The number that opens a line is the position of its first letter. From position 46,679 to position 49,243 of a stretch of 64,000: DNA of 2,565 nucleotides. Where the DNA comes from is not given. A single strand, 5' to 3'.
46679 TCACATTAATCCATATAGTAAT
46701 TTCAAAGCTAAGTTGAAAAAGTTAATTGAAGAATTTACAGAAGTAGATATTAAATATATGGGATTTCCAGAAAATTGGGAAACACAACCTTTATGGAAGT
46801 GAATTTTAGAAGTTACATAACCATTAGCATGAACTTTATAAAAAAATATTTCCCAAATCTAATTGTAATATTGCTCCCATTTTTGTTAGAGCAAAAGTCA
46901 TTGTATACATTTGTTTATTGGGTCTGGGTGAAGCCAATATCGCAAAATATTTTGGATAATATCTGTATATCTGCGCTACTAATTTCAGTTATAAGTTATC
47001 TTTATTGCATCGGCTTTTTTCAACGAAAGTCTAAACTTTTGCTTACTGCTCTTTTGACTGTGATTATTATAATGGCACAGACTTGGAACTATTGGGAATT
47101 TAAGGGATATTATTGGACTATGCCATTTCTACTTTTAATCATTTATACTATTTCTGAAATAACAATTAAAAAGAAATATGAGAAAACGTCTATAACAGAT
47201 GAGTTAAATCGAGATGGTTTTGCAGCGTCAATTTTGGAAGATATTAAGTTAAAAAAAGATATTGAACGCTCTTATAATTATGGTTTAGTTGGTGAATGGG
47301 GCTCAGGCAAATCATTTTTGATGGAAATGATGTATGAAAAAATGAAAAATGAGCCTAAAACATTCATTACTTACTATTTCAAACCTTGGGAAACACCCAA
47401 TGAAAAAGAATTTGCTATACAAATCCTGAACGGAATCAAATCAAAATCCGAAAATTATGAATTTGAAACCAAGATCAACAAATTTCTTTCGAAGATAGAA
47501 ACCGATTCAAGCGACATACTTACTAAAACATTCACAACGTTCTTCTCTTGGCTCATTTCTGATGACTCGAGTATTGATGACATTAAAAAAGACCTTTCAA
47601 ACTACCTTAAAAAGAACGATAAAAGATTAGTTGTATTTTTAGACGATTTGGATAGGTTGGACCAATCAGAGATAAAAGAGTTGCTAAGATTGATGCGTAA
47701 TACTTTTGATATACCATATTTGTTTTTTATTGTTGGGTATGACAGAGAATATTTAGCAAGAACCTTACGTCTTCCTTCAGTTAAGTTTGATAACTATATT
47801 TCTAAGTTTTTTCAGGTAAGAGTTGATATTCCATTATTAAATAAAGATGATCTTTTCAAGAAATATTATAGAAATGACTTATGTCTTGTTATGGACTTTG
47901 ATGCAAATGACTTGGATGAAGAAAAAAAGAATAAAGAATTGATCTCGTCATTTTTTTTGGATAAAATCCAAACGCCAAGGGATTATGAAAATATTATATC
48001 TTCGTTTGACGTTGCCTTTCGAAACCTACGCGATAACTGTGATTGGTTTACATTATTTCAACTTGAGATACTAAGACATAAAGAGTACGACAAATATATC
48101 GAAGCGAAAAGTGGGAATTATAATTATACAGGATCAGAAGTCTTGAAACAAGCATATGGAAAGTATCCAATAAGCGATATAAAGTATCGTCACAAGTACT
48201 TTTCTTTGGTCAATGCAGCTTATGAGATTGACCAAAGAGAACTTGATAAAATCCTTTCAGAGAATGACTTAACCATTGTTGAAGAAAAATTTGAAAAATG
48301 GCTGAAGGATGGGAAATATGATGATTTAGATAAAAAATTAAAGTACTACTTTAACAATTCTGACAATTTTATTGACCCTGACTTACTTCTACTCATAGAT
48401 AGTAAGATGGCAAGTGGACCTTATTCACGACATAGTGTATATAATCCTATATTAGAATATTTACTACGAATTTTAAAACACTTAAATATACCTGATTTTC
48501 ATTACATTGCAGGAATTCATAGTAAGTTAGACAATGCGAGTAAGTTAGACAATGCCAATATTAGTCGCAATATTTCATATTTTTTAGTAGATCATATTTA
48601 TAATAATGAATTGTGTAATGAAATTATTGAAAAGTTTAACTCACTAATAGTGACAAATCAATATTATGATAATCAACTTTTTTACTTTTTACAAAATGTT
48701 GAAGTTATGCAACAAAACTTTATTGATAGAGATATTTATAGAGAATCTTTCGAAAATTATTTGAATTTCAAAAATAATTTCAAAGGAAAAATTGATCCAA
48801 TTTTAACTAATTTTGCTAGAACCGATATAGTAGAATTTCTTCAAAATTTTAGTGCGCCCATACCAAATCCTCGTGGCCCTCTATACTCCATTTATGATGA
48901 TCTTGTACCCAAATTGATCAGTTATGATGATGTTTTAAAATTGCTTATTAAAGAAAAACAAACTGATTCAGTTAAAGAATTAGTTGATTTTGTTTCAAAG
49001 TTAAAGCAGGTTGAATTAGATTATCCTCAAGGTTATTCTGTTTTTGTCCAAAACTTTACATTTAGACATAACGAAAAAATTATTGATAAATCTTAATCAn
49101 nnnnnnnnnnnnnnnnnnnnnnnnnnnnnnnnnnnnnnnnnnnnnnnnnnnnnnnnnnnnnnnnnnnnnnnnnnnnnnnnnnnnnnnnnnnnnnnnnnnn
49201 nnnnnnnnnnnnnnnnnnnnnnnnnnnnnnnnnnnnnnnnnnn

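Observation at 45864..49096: Abi_2 gene plus an N-terminally membrane-anchored KAP P-loop NTPase: candidate two-gene defence islet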

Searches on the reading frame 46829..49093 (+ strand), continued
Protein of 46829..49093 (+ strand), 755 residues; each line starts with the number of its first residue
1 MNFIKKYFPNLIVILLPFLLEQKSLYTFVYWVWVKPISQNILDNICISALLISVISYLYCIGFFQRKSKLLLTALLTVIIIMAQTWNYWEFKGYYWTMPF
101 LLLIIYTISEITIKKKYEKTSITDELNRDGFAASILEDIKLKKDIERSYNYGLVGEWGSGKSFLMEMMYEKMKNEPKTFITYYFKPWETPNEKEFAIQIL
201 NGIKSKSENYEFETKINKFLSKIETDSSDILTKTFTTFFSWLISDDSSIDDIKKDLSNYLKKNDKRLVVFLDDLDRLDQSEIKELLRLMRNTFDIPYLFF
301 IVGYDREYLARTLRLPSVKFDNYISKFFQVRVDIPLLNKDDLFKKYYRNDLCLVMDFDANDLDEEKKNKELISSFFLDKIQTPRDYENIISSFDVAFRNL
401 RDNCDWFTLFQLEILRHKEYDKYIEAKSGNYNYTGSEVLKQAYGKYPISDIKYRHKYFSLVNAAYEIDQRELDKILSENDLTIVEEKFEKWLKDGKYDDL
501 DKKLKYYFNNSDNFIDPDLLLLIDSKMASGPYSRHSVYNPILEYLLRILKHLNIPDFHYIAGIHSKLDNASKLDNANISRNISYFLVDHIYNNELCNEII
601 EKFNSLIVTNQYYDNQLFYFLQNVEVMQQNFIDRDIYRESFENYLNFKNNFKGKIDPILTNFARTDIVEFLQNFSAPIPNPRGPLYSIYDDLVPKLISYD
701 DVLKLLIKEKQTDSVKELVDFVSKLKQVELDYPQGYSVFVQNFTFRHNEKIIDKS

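Call 52: fold_search(model_id=the predicted structure, library=pdb)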
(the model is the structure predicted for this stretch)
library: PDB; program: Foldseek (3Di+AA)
matches with E <= 10: 1017; with E <= 0.001: 25
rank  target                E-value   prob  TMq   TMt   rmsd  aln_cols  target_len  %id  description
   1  8hr8_G                6.7e-05  1.00  0.28  0.26  18.4       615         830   11  Structure of heptameric RdrA ring (released 2023-02-01)
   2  5zr1_D                9.8e-05  1.00  0.18  0.27  11.8       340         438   19  Saccharomyces Cerevisiae Origin Recognition Complex Bound to a 72-bp Origin DNA containing ACS and B1 element (released 2018-07-11)
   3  9ria_C                1.6e-04  1.00  0.19  0.18  19.1       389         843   15  Cryo-EM structure of tomato NRC3-AVRcap1b complex (released 2025-07-23)
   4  1w5t_C                2.0e-04  1.00  0.22  0.38   9.4       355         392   14  Structure of the Aeropyrum Pernix ORC2 protein (ADPNP-ADP complexes) (released 2004-10-05)
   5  7jk2_C                2.0e-04  1.00  0.22  0.27  28.7       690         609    9  Structure of Drosophila ORC bound to poly(dA/dT) DNA and Cdc6 (conformation 1) (released 2020-09-09)
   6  8xuq_A                2.1e-04  1.00  0.18  0.16  20.1       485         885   13  Cryo-EM structure of tomato NRC2 tetramer (released 2024-05-22)
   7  7tjh_D                2.6e-04  1.00  0.18  0.28  11.2       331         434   17  S. cerevisiae ORC bound to 84 bp ARS1 DNA and Cdc6 (state 1) with flexible Orc6 N-terminal domain (released 2022-10-05)
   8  9cc8_A                2.8e-04  1.00  0.22  0.20  21.0       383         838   13  Hexameric state of the NRC4 resistosome (released 2024-09-11)
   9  1w5s_B                2.8e-04  1.00  0.23  0.38  11.9       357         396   16  Structure of the Aeropyrum Pernix ORC2 protein (ADP form) (released 2004-10-05)
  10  8xuo_A                2.9e-04  1.00  0.17  0.17  12.6       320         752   16  Cryo-EM structure of tomato NRC2 dimer (released 2024-05-22)
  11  1w5t_A                2.9e-04  1.00  0.18  0.29  19.1       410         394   17  Structure of the Aeropyrum Pernix ORC2 protein (ADPNP-ADP complexes) (released 2004-10-05)
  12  7tjj_D                3.2e-04  1.00  0.18  0.27  11.7       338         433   19  S. cerevisiae ORC bound to 84 bp ARS1 DNA and Cdc6 (state 1) with docked Orc6 N-terminal domain (released 2022-10-05)
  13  9ria_B                3.2e-04  1.00  0.18  0.17  20.0       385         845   14  Cryo-EM structure of tomato NRC3-AVRcap1b complex (released 2025-07-23)
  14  7jgs_C                3.2e-04  1.00  0.23  0.27  28.7       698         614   11  Structure of Drosophila ORC bound to poly(dA/dT) DNA and Cdc6 (conformation 2) (released 2020-09-09)
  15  9ri9_B                4.9e-04  1.00  0.21  0.19  22.4       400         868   13  Cryo-EM structure of the tomato NRC3 hexameric resistosome (released 2025-07-23)
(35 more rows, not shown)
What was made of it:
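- The nearest solved fold for the NTPase is RdrA, which partners a separate effector (call 52).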

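Call 81: search_protein_families(library=padloc, proteins=[L009:8543-9052:-, L009:9063-9725:-, L009:9741-10139:-, L009:10155-12251:-, L009:12235-13893:-, L009:2095-3501:+, L009:3566-4279:+, L009:4439-4870:+, L011:1793-2323:+, L011:1102-1686:+], max_evalue=0.001)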
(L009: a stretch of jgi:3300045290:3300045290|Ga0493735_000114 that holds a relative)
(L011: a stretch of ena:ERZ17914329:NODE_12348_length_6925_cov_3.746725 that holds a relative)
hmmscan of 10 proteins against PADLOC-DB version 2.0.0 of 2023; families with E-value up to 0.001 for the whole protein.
L009:8543-9052:- (169 aa): 0 families

L009:9063-9725:- (220 aa): 1 family
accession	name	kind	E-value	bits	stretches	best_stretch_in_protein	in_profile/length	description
PDLC00441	ThsC2|ThsC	-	0.00097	17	0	18-83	13-78/148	HIT family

L009:9741-10139:- (132 aa): 0 families

L009:10155-12251:- (698 aa): 6 families
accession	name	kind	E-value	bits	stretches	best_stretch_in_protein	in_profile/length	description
PDLC02196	IetA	-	1.3e-13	49.1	1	479-655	123-296/374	-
PDLC04232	IetA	-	2.4e-11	41.6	1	481-652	119-288/330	-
PDLC02195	IetA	-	2.8e-10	38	1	479-633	138-286/395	-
PDLC04231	IetA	-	1.4e-06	26.3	1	481-601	120-236/262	-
PDLC00914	TRIP13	-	2.4e-05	21.9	1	524-635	127-242/302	TRIP13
PDLC00915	TRIP13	-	6.4e-05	20.5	1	482-650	67-247/302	TRIP13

L009:12235-13893:- (552 aa): 0 families

L009:2095-3501:+ (469 aa): 0 families

L009:3566-4279:+ (238 aa): 0 families

L009:4439-4870:+ (144 aa): 0 families

L011:1793-2323:+ (177 aa): 0 families

L011:1102-1686:+ (195 aa): 0 families

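Call 85: find_related_loci(query=A1, collection=viral_contigs, flank=5000)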
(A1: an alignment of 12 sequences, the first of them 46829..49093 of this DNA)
Query A1 (755 aa) in viral_contigs; peptide patterns used: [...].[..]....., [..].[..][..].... (x = any residue, [..] = any of these).
34 stretches matched a pattern, but none encodes a relative of the query by tblastn (E <= 1e-3).

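Call 90: search_protein_representatives(alignment_id=A1)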
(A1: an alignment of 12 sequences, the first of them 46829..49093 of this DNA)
Query: 12 sequences, 762 profile positions. Proteins with E-value up to 0.001 (for the whole library): 23750; up to 1e-10: 10997; up to 1e-30: 1510. The best 150 are listed.
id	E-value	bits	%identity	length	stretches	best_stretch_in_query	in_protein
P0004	0.0e+00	1141.9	-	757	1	3-762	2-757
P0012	3.6e-258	875.5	-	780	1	3-761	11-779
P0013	4.1e-242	822.4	-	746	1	5-758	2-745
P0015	1.4e-233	794.2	-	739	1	5-755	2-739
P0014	2.9e-223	760.1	-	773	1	3-761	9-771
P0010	5.8e-210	716.1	-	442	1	2-422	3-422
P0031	1.6e-119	417.1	-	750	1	32-753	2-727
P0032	1.6e-92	327.8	-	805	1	6-745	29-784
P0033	2.1e-92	327.4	-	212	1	2-194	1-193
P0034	1.8e-90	321.0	-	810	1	10-758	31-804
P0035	3.8e-86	306.7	-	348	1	424-762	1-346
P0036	5.6e-85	302.9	-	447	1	3-432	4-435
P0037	8.7e-62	226.2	-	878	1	5-740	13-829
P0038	7.2e-59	216.5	-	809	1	3-735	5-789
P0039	2.5e-58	214.7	-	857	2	43-433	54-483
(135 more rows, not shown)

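Call 96: search_protein_families(library=pfam, proteins=[L043:6419-6991:+, L043:6948-9053:+, L046:1553-2449:+, L046:4643-8284:+, L047:6087-6755:+, L047:6733-8250:+, L051:588-2387:+, L051:3632-4948:+, L054:2643-4151:+, L054:5913-7220:+], max_evalue=0.0001)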
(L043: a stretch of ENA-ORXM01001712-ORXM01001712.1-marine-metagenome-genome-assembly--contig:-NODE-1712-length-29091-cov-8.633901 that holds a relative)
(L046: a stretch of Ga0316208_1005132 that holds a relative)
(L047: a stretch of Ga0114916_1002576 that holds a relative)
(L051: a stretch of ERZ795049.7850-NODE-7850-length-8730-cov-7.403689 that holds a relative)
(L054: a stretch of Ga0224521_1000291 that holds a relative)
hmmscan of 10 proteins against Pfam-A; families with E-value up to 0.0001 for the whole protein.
L043:6419-6991:+ (191 aa): 2 families
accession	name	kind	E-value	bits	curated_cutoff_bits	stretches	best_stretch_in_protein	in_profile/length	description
PF02384.22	N6_Mtase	-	9.9e-16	58.4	20.4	1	136-182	2-48/311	N-6 DNA Methylase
PF12161.14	HsdM_N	-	1.8e-15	58.2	24.5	1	12-122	3-135/135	HsdM N-terminal domain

L043:6948-9053:+ (702 aa): 2 families
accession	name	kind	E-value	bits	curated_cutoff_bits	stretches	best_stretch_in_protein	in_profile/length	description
PF18766.7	SWI2_SNF2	-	7.4e-38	130.8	26.7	1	4-142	93-220/221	SWI2/SNF2 ATPase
PF22679.2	T1R_D3-like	-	7.5e-37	127.6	27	1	185-336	4-158/158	Type I restriction enzyme subunit R domain 3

L046:1553-2449:+ (299 aa): 1 family
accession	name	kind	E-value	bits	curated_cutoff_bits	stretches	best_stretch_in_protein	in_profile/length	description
PF03432.20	Relaxase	-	3.7e-26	92.4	24.6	1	33-159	3-131/132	MobA/VirD2-like, nuclease domain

L046:4643-8284:+ (1214 aa): 5 families
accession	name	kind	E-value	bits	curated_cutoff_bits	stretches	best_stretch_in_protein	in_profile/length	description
PF25120.1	DUF7814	-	3e-86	289.3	27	1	241-465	1-228/228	Domain of unknown function (DUF7814)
PF23653.1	DUF7149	-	6.2e-82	275.1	27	1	6-240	2-239/239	Domain of unknown function (DUF7149)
PF07669.17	Eco57I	-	1e-30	107.5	25.3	1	630-916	1-170/171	Eco57I restriction-modification methylase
PF12950.13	TaqI_C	-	1.2e-12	48.6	26.5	1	1035-1156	1-118/118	TaqI-like C-terminal specificity domain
PF20473.4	MmeI_Mtase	-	9.7e-10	38.5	27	1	533-738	9-171/259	MmeI, DNA-methyltransferase domain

L047:6087-6755:+ (223 aa): 1 family
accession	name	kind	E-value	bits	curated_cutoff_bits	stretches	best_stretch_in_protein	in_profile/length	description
PF20473.4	MmeI_Mtase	-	2.6e-07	30.5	27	1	45-150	17-119/259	MmeI, DNA-methyltransferase domain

L047:6733-8250:+ (506 aa): 2 families
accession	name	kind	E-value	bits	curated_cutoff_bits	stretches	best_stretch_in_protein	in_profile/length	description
PF07669.17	Eco57I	-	9.7e-38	130.4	25.3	1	91-264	1-171/171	Eco57I restriction-modification methylase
PF02384.22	N6_Mtase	-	7.6e-05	22.6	20.4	0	24-108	26-95/311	N-6 DNA Methylase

L051:588-2387:+ (600 aa): 3 families
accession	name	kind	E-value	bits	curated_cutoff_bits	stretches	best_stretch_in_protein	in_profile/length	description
PF02384.22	N6_Mtase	-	1.3e-59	202.5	20.4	1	160-425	6-254/311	N-6 DNA Methylase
PF12161.14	HsdM_N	-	4.7e-24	86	24.5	1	14-147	3-135/135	HsdM N-terminal domain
PF07669.17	Eco57I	-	4.7e-06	27.2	25.3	1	260-386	53-169/171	Eco57I restriction-modification methylase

L051:3632-4948:+ (439 aa): 1 family
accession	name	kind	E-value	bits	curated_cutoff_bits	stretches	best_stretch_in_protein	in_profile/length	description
PF01420.25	Methylase_S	-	8.4e-25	88.3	22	2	237-416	1-166/168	Type I restriction modification DNA specificity domain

L054:2643-4151:+ (503 aa): 2 families
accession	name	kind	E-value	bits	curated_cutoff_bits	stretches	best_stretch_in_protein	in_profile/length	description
PF02384.22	N6_Mtase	-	2.3e-111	372.5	20.4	1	146-463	2-311/311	N-6 DNA Methylase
PF12161.14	HsdM_N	-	2.5e-27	96.6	24.5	1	6-132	1-133/135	HsdM N-terminal domain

L054:5913-7220:+ (436 aa): 1 family
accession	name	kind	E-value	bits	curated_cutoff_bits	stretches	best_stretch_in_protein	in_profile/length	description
PF01420.25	Methylase_S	-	4.9e-44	150.9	22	2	6-183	1-167/168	Type I restriction modification DNA specificity domain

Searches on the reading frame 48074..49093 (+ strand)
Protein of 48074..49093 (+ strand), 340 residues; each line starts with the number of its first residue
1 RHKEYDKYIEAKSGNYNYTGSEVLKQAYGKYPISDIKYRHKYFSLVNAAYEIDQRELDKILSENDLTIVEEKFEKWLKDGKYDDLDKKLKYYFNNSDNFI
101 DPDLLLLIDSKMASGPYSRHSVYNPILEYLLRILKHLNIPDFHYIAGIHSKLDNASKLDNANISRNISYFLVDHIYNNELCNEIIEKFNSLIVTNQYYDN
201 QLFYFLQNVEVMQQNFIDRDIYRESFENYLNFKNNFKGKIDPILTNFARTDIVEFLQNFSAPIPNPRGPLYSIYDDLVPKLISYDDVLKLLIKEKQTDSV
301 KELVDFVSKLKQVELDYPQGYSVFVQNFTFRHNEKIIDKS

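Call 65: predict_structure(alignment_id=A3)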
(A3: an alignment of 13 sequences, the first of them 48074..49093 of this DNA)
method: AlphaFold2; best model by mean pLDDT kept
length: 340 residues; sequences in the alignment: 13
mean_pLDDT: 76.7   pTM: 0.70
mean pLDDT of the five models: 76.7, 76.1, 76.1, 73.8, 73.4
residues with pLDDT >= 90: 74; 70-90: 168; 50-70: 71; < 50: 27
segments of 3 or more residues with pLDDT < 50: 1-5, 15-26, 44-46
pLDDT, mean of each block of 10 residues (from residue 1): 48 49 48 51 53 86 92 89 85 85 88 64 76 69 76 67 75 77 88 81 78 57 68 88 95 92 78 88 95 94 95 81 83 68
secondary structure, 60 per line:
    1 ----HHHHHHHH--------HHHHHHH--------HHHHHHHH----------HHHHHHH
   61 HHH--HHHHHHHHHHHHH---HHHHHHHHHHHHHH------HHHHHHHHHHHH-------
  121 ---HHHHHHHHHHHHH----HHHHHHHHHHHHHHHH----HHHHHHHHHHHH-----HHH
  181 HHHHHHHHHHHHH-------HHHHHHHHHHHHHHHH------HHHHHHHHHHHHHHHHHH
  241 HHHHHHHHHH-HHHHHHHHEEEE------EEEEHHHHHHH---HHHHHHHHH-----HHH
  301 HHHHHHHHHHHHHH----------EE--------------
elements in order: H5-12 H21-27 H36-43 H54-63 H66-78 H82-95 H102-113 H124-136 H141-156 H161-172 H178-193 H201-216 H223-250 H252-259 E260-263 E270-273 H274-280 H284-292 H298-314

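Call 69: fold_search(model_id=the predicted structure, library=pdb)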
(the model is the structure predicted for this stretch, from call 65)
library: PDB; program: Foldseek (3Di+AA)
matches with E <= 10: 481; with E <= 0.001: 0
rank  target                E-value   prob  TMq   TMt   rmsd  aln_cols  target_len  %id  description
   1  9i05_XC               5.3e-02  0.82  0.21  0.23  15.0       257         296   18  Cryo-EM structure of the large subunit of the mitochondrial ribosome from Toxoplasma gondii (released 2025-06-11)
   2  5k7v_A                1.2e-01  0.54  0.20  0.24  18.5       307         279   11  Computational Design of Self-Assembling Cyclic Protein Homooligomers (released 2017-04-12)
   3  9i05_Xv               1.3e-01  0.30  0.16  0.14  18.2       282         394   11  Cryo-EM structure of the large subunit of the mitochondrial ribosome from Toxoplasma gondii (released 2025-06-11)
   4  7mwr_B                1.6e-01  0.44  0.21  0.26  14.7       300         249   11  Structure of De Novo designed beta sheet heterodimer LHD101A53/B4 (released 2022-01-19)
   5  8fni_8                2.0e-01  0.28  0.17  0.13  16.9       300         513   12  Cryo-EM structure of RNase-treated RESC-B in trypanosomal RNA editing (released 2023-07-19)
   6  8pv6_CR               2.6e-01  0.28  0.20  0.14  21.6       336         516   12  Chaetomium thermophilum pre-60S State 3 - post-5S rotation with Rix1 complex with Foot - composite structure (released 2023-11-15)
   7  9cc4_D                3.4e-01  0.47  0.19  0.27  14.6       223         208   15  Crystal structure of Z4 c3ii (released 2025-06-25)
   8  9g6k_L2               3.8e-01  0.47  0.22  0.26  13.3       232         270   15  LSU structure derived from the LSU sample of the mitoribosome from T. gondii. (released 2024-12-11)
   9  8fni_6                3.8e-01  0.33  0.23  0.19  13.6       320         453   11  Cryo-EM structure of RNase-treated RESC-B in trypanosomal RNA editing (released 2023-07-19)
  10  6e9v_A                4.7e-01  0.25  0.18  0.25  19.1       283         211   14  DHF79 filament (released 2018-11-21)
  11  8fn4_6                5.1e-01  0.38  0.26  0.21  13.6       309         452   11  Cryo-EM structure of RNase-treated RESC-A in trypanosomal RNA editing (released 2023-07-19)
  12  9i05_Xl               5.4e-01  0.38  0.22  0.18  14.3       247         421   12  Cryo-EM structure of the large subunit of the mitochondrial ribosome from Toxoplasma gondii (released 2025-06-11)
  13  5cwb                  6.1e-01  0.57  0.23  0.36  14.7       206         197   13  Crystal structure of de novo designed helical repeat protein DHR4 (released 2015-12-16)
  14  9c58_D                6.1e-01  0.25  0.21  0.14  14.1       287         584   14  AP-3 bound to myristoylated Arf1 (Q71L) (released 2024-12-18)
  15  9mg8_B                6.1e-01  0.08  0.11  0.11  20.4       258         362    8  Crystal Structure of b-iTHR-110 (released 2025-12-17)
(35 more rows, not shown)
